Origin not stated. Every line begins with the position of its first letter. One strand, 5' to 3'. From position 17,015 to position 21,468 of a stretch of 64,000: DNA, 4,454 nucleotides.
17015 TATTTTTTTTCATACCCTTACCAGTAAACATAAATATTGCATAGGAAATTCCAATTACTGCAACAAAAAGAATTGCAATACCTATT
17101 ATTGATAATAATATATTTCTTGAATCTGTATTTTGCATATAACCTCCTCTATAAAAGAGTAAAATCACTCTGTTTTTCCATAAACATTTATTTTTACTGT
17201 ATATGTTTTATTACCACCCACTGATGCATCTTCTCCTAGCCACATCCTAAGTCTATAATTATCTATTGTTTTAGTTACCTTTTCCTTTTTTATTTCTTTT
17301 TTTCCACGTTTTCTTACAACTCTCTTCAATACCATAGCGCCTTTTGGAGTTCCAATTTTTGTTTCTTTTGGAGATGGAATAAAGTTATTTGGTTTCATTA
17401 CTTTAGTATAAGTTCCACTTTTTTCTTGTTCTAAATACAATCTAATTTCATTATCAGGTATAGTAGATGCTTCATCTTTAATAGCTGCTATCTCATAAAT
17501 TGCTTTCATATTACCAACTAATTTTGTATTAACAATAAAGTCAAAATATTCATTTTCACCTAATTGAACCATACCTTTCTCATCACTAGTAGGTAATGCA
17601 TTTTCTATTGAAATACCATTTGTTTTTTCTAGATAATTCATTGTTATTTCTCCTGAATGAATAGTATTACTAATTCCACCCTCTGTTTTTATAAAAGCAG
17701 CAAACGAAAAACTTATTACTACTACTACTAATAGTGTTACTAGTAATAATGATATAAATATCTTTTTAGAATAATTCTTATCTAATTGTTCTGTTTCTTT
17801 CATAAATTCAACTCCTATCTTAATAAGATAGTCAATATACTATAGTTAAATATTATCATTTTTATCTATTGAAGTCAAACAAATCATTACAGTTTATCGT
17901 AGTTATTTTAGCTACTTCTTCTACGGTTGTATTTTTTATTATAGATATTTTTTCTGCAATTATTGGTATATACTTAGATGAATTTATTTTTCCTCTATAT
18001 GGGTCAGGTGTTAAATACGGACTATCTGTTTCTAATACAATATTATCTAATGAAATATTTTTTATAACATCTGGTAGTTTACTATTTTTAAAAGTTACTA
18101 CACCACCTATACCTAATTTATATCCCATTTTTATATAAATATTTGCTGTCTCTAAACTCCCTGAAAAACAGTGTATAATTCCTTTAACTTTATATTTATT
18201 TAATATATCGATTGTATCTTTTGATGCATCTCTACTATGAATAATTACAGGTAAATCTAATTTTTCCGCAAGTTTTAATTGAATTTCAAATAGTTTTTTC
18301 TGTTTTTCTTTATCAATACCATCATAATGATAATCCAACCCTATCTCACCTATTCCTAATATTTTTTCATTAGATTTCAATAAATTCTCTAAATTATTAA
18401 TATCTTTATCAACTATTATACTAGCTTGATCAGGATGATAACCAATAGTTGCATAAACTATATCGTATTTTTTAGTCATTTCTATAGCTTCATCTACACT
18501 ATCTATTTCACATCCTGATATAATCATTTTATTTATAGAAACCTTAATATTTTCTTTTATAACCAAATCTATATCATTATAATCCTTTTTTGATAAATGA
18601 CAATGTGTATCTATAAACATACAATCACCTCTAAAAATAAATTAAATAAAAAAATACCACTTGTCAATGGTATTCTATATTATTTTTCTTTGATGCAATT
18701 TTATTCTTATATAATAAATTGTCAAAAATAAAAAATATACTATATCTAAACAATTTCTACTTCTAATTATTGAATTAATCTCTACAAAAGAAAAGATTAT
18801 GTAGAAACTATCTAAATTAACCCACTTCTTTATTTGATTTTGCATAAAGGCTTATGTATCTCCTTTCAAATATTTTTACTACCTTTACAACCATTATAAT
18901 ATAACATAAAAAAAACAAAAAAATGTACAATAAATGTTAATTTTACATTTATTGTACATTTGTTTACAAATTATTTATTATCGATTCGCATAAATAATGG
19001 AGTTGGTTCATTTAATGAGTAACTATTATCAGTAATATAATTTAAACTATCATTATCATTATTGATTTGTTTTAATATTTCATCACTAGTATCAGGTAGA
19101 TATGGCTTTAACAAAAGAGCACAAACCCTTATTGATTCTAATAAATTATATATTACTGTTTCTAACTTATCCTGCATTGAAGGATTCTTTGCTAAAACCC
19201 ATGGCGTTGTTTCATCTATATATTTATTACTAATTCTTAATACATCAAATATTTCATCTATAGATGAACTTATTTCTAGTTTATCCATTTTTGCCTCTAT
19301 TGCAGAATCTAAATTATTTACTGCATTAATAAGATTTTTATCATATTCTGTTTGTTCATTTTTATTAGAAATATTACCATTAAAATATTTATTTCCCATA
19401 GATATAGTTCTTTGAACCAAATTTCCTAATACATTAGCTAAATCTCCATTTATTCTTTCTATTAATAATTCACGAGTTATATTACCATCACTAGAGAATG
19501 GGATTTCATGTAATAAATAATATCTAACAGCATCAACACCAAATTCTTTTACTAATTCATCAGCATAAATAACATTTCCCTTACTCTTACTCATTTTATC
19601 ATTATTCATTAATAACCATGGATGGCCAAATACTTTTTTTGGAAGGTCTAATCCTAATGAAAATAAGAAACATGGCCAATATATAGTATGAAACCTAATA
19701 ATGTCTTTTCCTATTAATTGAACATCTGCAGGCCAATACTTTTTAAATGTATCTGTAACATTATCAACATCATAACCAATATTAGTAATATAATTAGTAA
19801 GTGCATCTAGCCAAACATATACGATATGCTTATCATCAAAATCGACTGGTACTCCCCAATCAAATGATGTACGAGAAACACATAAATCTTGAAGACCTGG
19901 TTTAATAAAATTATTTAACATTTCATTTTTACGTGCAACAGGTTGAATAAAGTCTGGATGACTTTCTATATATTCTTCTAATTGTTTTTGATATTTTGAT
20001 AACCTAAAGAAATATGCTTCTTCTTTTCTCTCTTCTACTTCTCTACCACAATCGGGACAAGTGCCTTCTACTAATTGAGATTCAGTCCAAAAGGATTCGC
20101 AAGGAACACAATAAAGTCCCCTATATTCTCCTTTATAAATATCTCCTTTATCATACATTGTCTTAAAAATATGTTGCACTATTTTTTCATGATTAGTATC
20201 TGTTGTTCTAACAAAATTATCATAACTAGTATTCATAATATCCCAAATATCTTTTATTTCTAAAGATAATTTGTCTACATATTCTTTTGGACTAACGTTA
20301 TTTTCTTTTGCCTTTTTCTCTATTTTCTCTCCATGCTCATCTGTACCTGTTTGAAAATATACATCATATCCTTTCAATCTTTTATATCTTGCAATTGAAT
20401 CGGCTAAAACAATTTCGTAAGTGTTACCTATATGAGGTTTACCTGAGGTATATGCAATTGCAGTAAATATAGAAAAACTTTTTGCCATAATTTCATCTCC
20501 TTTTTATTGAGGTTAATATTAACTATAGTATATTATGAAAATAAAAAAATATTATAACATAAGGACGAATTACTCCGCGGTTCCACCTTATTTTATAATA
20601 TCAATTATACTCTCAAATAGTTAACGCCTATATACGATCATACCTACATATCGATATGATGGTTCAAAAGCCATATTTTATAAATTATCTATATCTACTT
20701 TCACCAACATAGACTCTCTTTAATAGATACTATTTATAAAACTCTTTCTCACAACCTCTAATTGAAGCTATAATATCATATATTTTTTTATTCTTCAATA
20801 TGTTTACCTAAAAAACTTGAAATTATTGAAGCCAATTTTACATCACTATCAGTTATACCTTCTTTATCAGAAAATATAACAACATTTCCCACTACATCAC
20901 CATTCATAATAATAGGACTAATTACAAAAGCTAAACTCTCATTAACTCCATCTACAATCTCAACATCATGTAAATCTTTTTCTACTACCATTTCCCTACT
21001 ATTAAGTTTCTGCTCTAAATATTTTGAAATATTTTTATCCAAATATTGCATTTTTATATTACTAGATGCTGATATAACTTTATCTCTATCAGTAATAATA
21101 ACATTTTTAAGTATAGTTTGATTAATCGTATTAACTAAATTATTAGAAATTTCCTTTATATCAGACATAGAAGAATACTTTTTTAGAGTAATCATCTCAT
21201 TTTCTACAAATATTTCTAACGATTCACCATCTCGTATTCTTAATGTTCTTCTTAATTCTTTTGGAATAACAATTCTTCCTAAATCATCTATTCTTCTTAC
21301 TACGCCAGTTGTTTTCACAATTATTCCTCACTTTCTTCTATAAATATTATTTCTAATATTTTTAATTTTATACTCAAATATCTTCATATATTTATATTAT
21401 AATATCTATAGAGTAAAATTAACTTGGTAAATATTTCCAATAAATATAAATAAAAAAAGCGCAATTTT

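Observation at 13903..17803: SipW-type signal peptidase operon with three paralogous TasA-like substrates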

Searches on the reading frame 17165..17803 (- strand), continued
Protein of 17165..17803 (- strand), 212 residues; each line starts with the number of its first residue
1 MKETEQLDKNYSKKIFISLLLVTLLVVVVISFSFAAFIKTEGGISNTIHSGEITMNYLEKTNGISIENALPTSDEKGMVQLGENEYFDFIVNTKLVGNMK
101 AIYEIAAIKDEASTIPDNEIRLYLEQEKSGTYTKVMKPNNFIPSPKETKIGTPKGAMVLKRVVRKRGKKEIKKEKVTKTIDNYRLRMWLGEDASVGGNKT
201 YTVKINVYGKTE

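Call 80: find_encoding_contigs(protein=window:17165-17803:-, flank=3000, max_places=4)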
Protein window:17165-17803:- (212 aa): 22 contigs read that carry it; 4 places shown.
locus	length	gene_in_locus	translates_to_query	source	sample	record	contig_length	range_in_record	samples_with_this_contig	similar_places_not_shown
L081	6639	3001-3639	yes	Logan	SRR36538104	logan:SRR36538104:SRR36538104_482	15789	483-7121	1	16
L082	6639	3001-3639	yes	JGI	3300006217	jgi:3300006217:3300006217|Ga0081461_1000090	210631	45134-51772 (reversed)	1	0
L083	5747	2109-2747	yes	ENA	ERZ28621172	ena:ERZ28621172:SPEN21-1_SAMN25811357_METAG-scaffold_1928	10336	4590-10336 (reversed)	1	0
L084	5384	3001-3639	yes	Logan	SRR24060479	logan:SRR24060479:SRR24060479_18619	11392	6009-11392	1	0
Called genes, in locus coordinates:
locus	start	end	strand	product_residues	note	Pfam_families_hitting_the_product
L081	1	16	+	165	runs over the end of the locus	?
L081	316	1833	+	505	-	PF00133:tRNA-synt_1, PF01406:tRNA-synt_1e (weak), PF01921:tRNA-synt_1f (faint), PF09334:tRNA-synt_1g, PF00133:tRNA-synt_1, PF19303:Anticodon_3, PF08264:Anticodon_1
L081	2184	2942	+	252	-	PF01026:TatD_DNase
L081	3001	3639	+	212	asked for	-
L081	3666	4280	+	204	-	-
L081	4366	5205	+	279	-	-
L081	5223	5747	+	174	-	-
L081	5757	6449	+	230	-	-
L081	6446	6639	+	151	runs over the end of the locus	-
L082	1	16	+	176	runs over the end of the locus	PF04014:MazE_antitoxin, PF15714:SpoVT_C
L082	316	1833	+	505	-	PF00133:tRNA-synt_1, PF01406:tRNA-synt_1e (weak), PF01921:tRNA-synt_1f (faint), PF09334:tRNA-synt_1g, PF00133:tRNA-synt_1, PF19303:Anticodon_3, PF08264:Anticodon_1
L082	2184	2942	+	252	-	PF01026:TatD_DNase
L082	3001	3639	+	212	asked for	-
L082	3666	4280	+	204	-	-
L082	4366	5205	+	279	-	-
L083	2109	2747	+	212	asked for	-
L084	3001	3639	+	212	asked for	-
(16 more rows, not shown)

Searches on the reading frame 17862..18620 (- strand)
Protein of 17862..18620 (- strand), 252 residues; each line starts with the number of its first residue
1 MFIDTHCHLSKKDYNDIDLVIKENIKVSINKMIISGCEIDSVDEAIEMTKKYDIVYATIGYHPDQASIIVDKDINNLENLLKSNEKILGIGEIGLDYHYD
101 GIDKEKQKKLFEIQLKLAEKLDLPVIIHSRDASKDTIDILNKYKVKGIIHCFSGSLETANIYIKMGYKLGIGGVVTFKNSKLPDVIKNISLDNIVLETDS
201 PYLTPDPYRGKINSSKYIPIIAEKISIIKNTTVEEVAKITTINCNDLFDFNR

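Call 3: search_protein_families(library=pfam, proteins=[window:17862-18620:-], max_evalue=1)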
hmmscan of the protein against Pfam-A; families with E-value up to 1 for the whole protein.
window:17862-18620:- (252 aa): 2 families
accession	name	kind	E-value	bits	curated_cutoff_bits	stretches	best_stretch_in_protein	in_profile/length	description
PF01026.27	TatD_DNase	-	2.5e-76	256.9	27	1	3-248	1-252/253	TatD related DNase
PF01979.26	Amidohydro_1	-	0.059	13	25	1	2-144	6-170/345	Amidohydrolase family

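Call 4: search_protein_families(library=ncbifam, proteins=[window:17862-18620:-], max_evalue=1)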
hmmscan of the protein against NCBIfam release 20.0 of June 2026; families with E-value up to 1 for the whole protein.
window:17862-18620:- (252 aa): 6 families
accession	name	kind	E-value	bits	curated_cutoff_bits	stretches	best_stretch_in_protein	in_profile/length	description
TIGR00010.1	TIGR00010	subfamily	4.8e-79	265.4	206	1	2-249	1-252/253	YchF/TatD family DNA exonuclease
NF008075.0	PRK10812.1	equivalog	9.6e-49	166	438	1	2-250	3-256/265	metal-dependent hydrolase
NF008522.0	PRK11449.1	equivalog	1.9e-45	155.1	481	1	2-250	5-258/259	metal-dependent hydrolase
NF007745.0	PRK10425.1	equivalog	1.2e-37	129.6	395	1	14-250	14-258/260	3'-5' ssDNA/RNA exonuclease TatD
NF041926.1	QatD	equivalog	1.4e-23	83.3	230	1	4-246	1-238/239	Qat anti-phage system TatD family nuclease QatD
NF009060.0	PRK12394.1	equivalog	0.0051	15.6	442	1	75-155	142-220/381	metallo-dependent hydrolase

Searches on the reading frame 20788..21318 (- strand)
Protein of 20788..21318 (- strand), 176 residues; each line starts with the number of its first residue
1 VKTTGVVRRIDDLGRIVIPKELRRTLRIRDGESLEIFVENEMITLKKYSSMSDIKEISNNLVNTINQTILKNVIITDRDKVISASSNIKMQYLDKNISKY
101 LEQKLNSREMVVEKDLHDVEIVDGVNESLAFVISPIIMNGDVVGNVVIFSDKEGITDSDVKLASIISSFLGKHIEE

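Call 69: search_protein_families(library=pfam, proteins=[window:20788-21318:-], max_evalue=0.0001)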
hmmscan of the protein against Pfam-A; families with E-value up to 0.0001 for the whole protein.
window:20788-21318:- (176 aa): 2 families
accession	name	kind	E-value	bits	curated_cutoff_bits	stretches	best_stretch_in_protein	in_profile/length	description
PF15714.11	SpoVT_C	-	1.3e-27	96.8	27.5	1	53-175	1-128/128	Stage V sporulation protein T C-terminal, transcription factor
PF04014.23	MazE_antitoxin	-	1e-10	41.8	24.7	1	7-50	1-45/48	Antidote-toxin recognition MazE, bacterial antitoxin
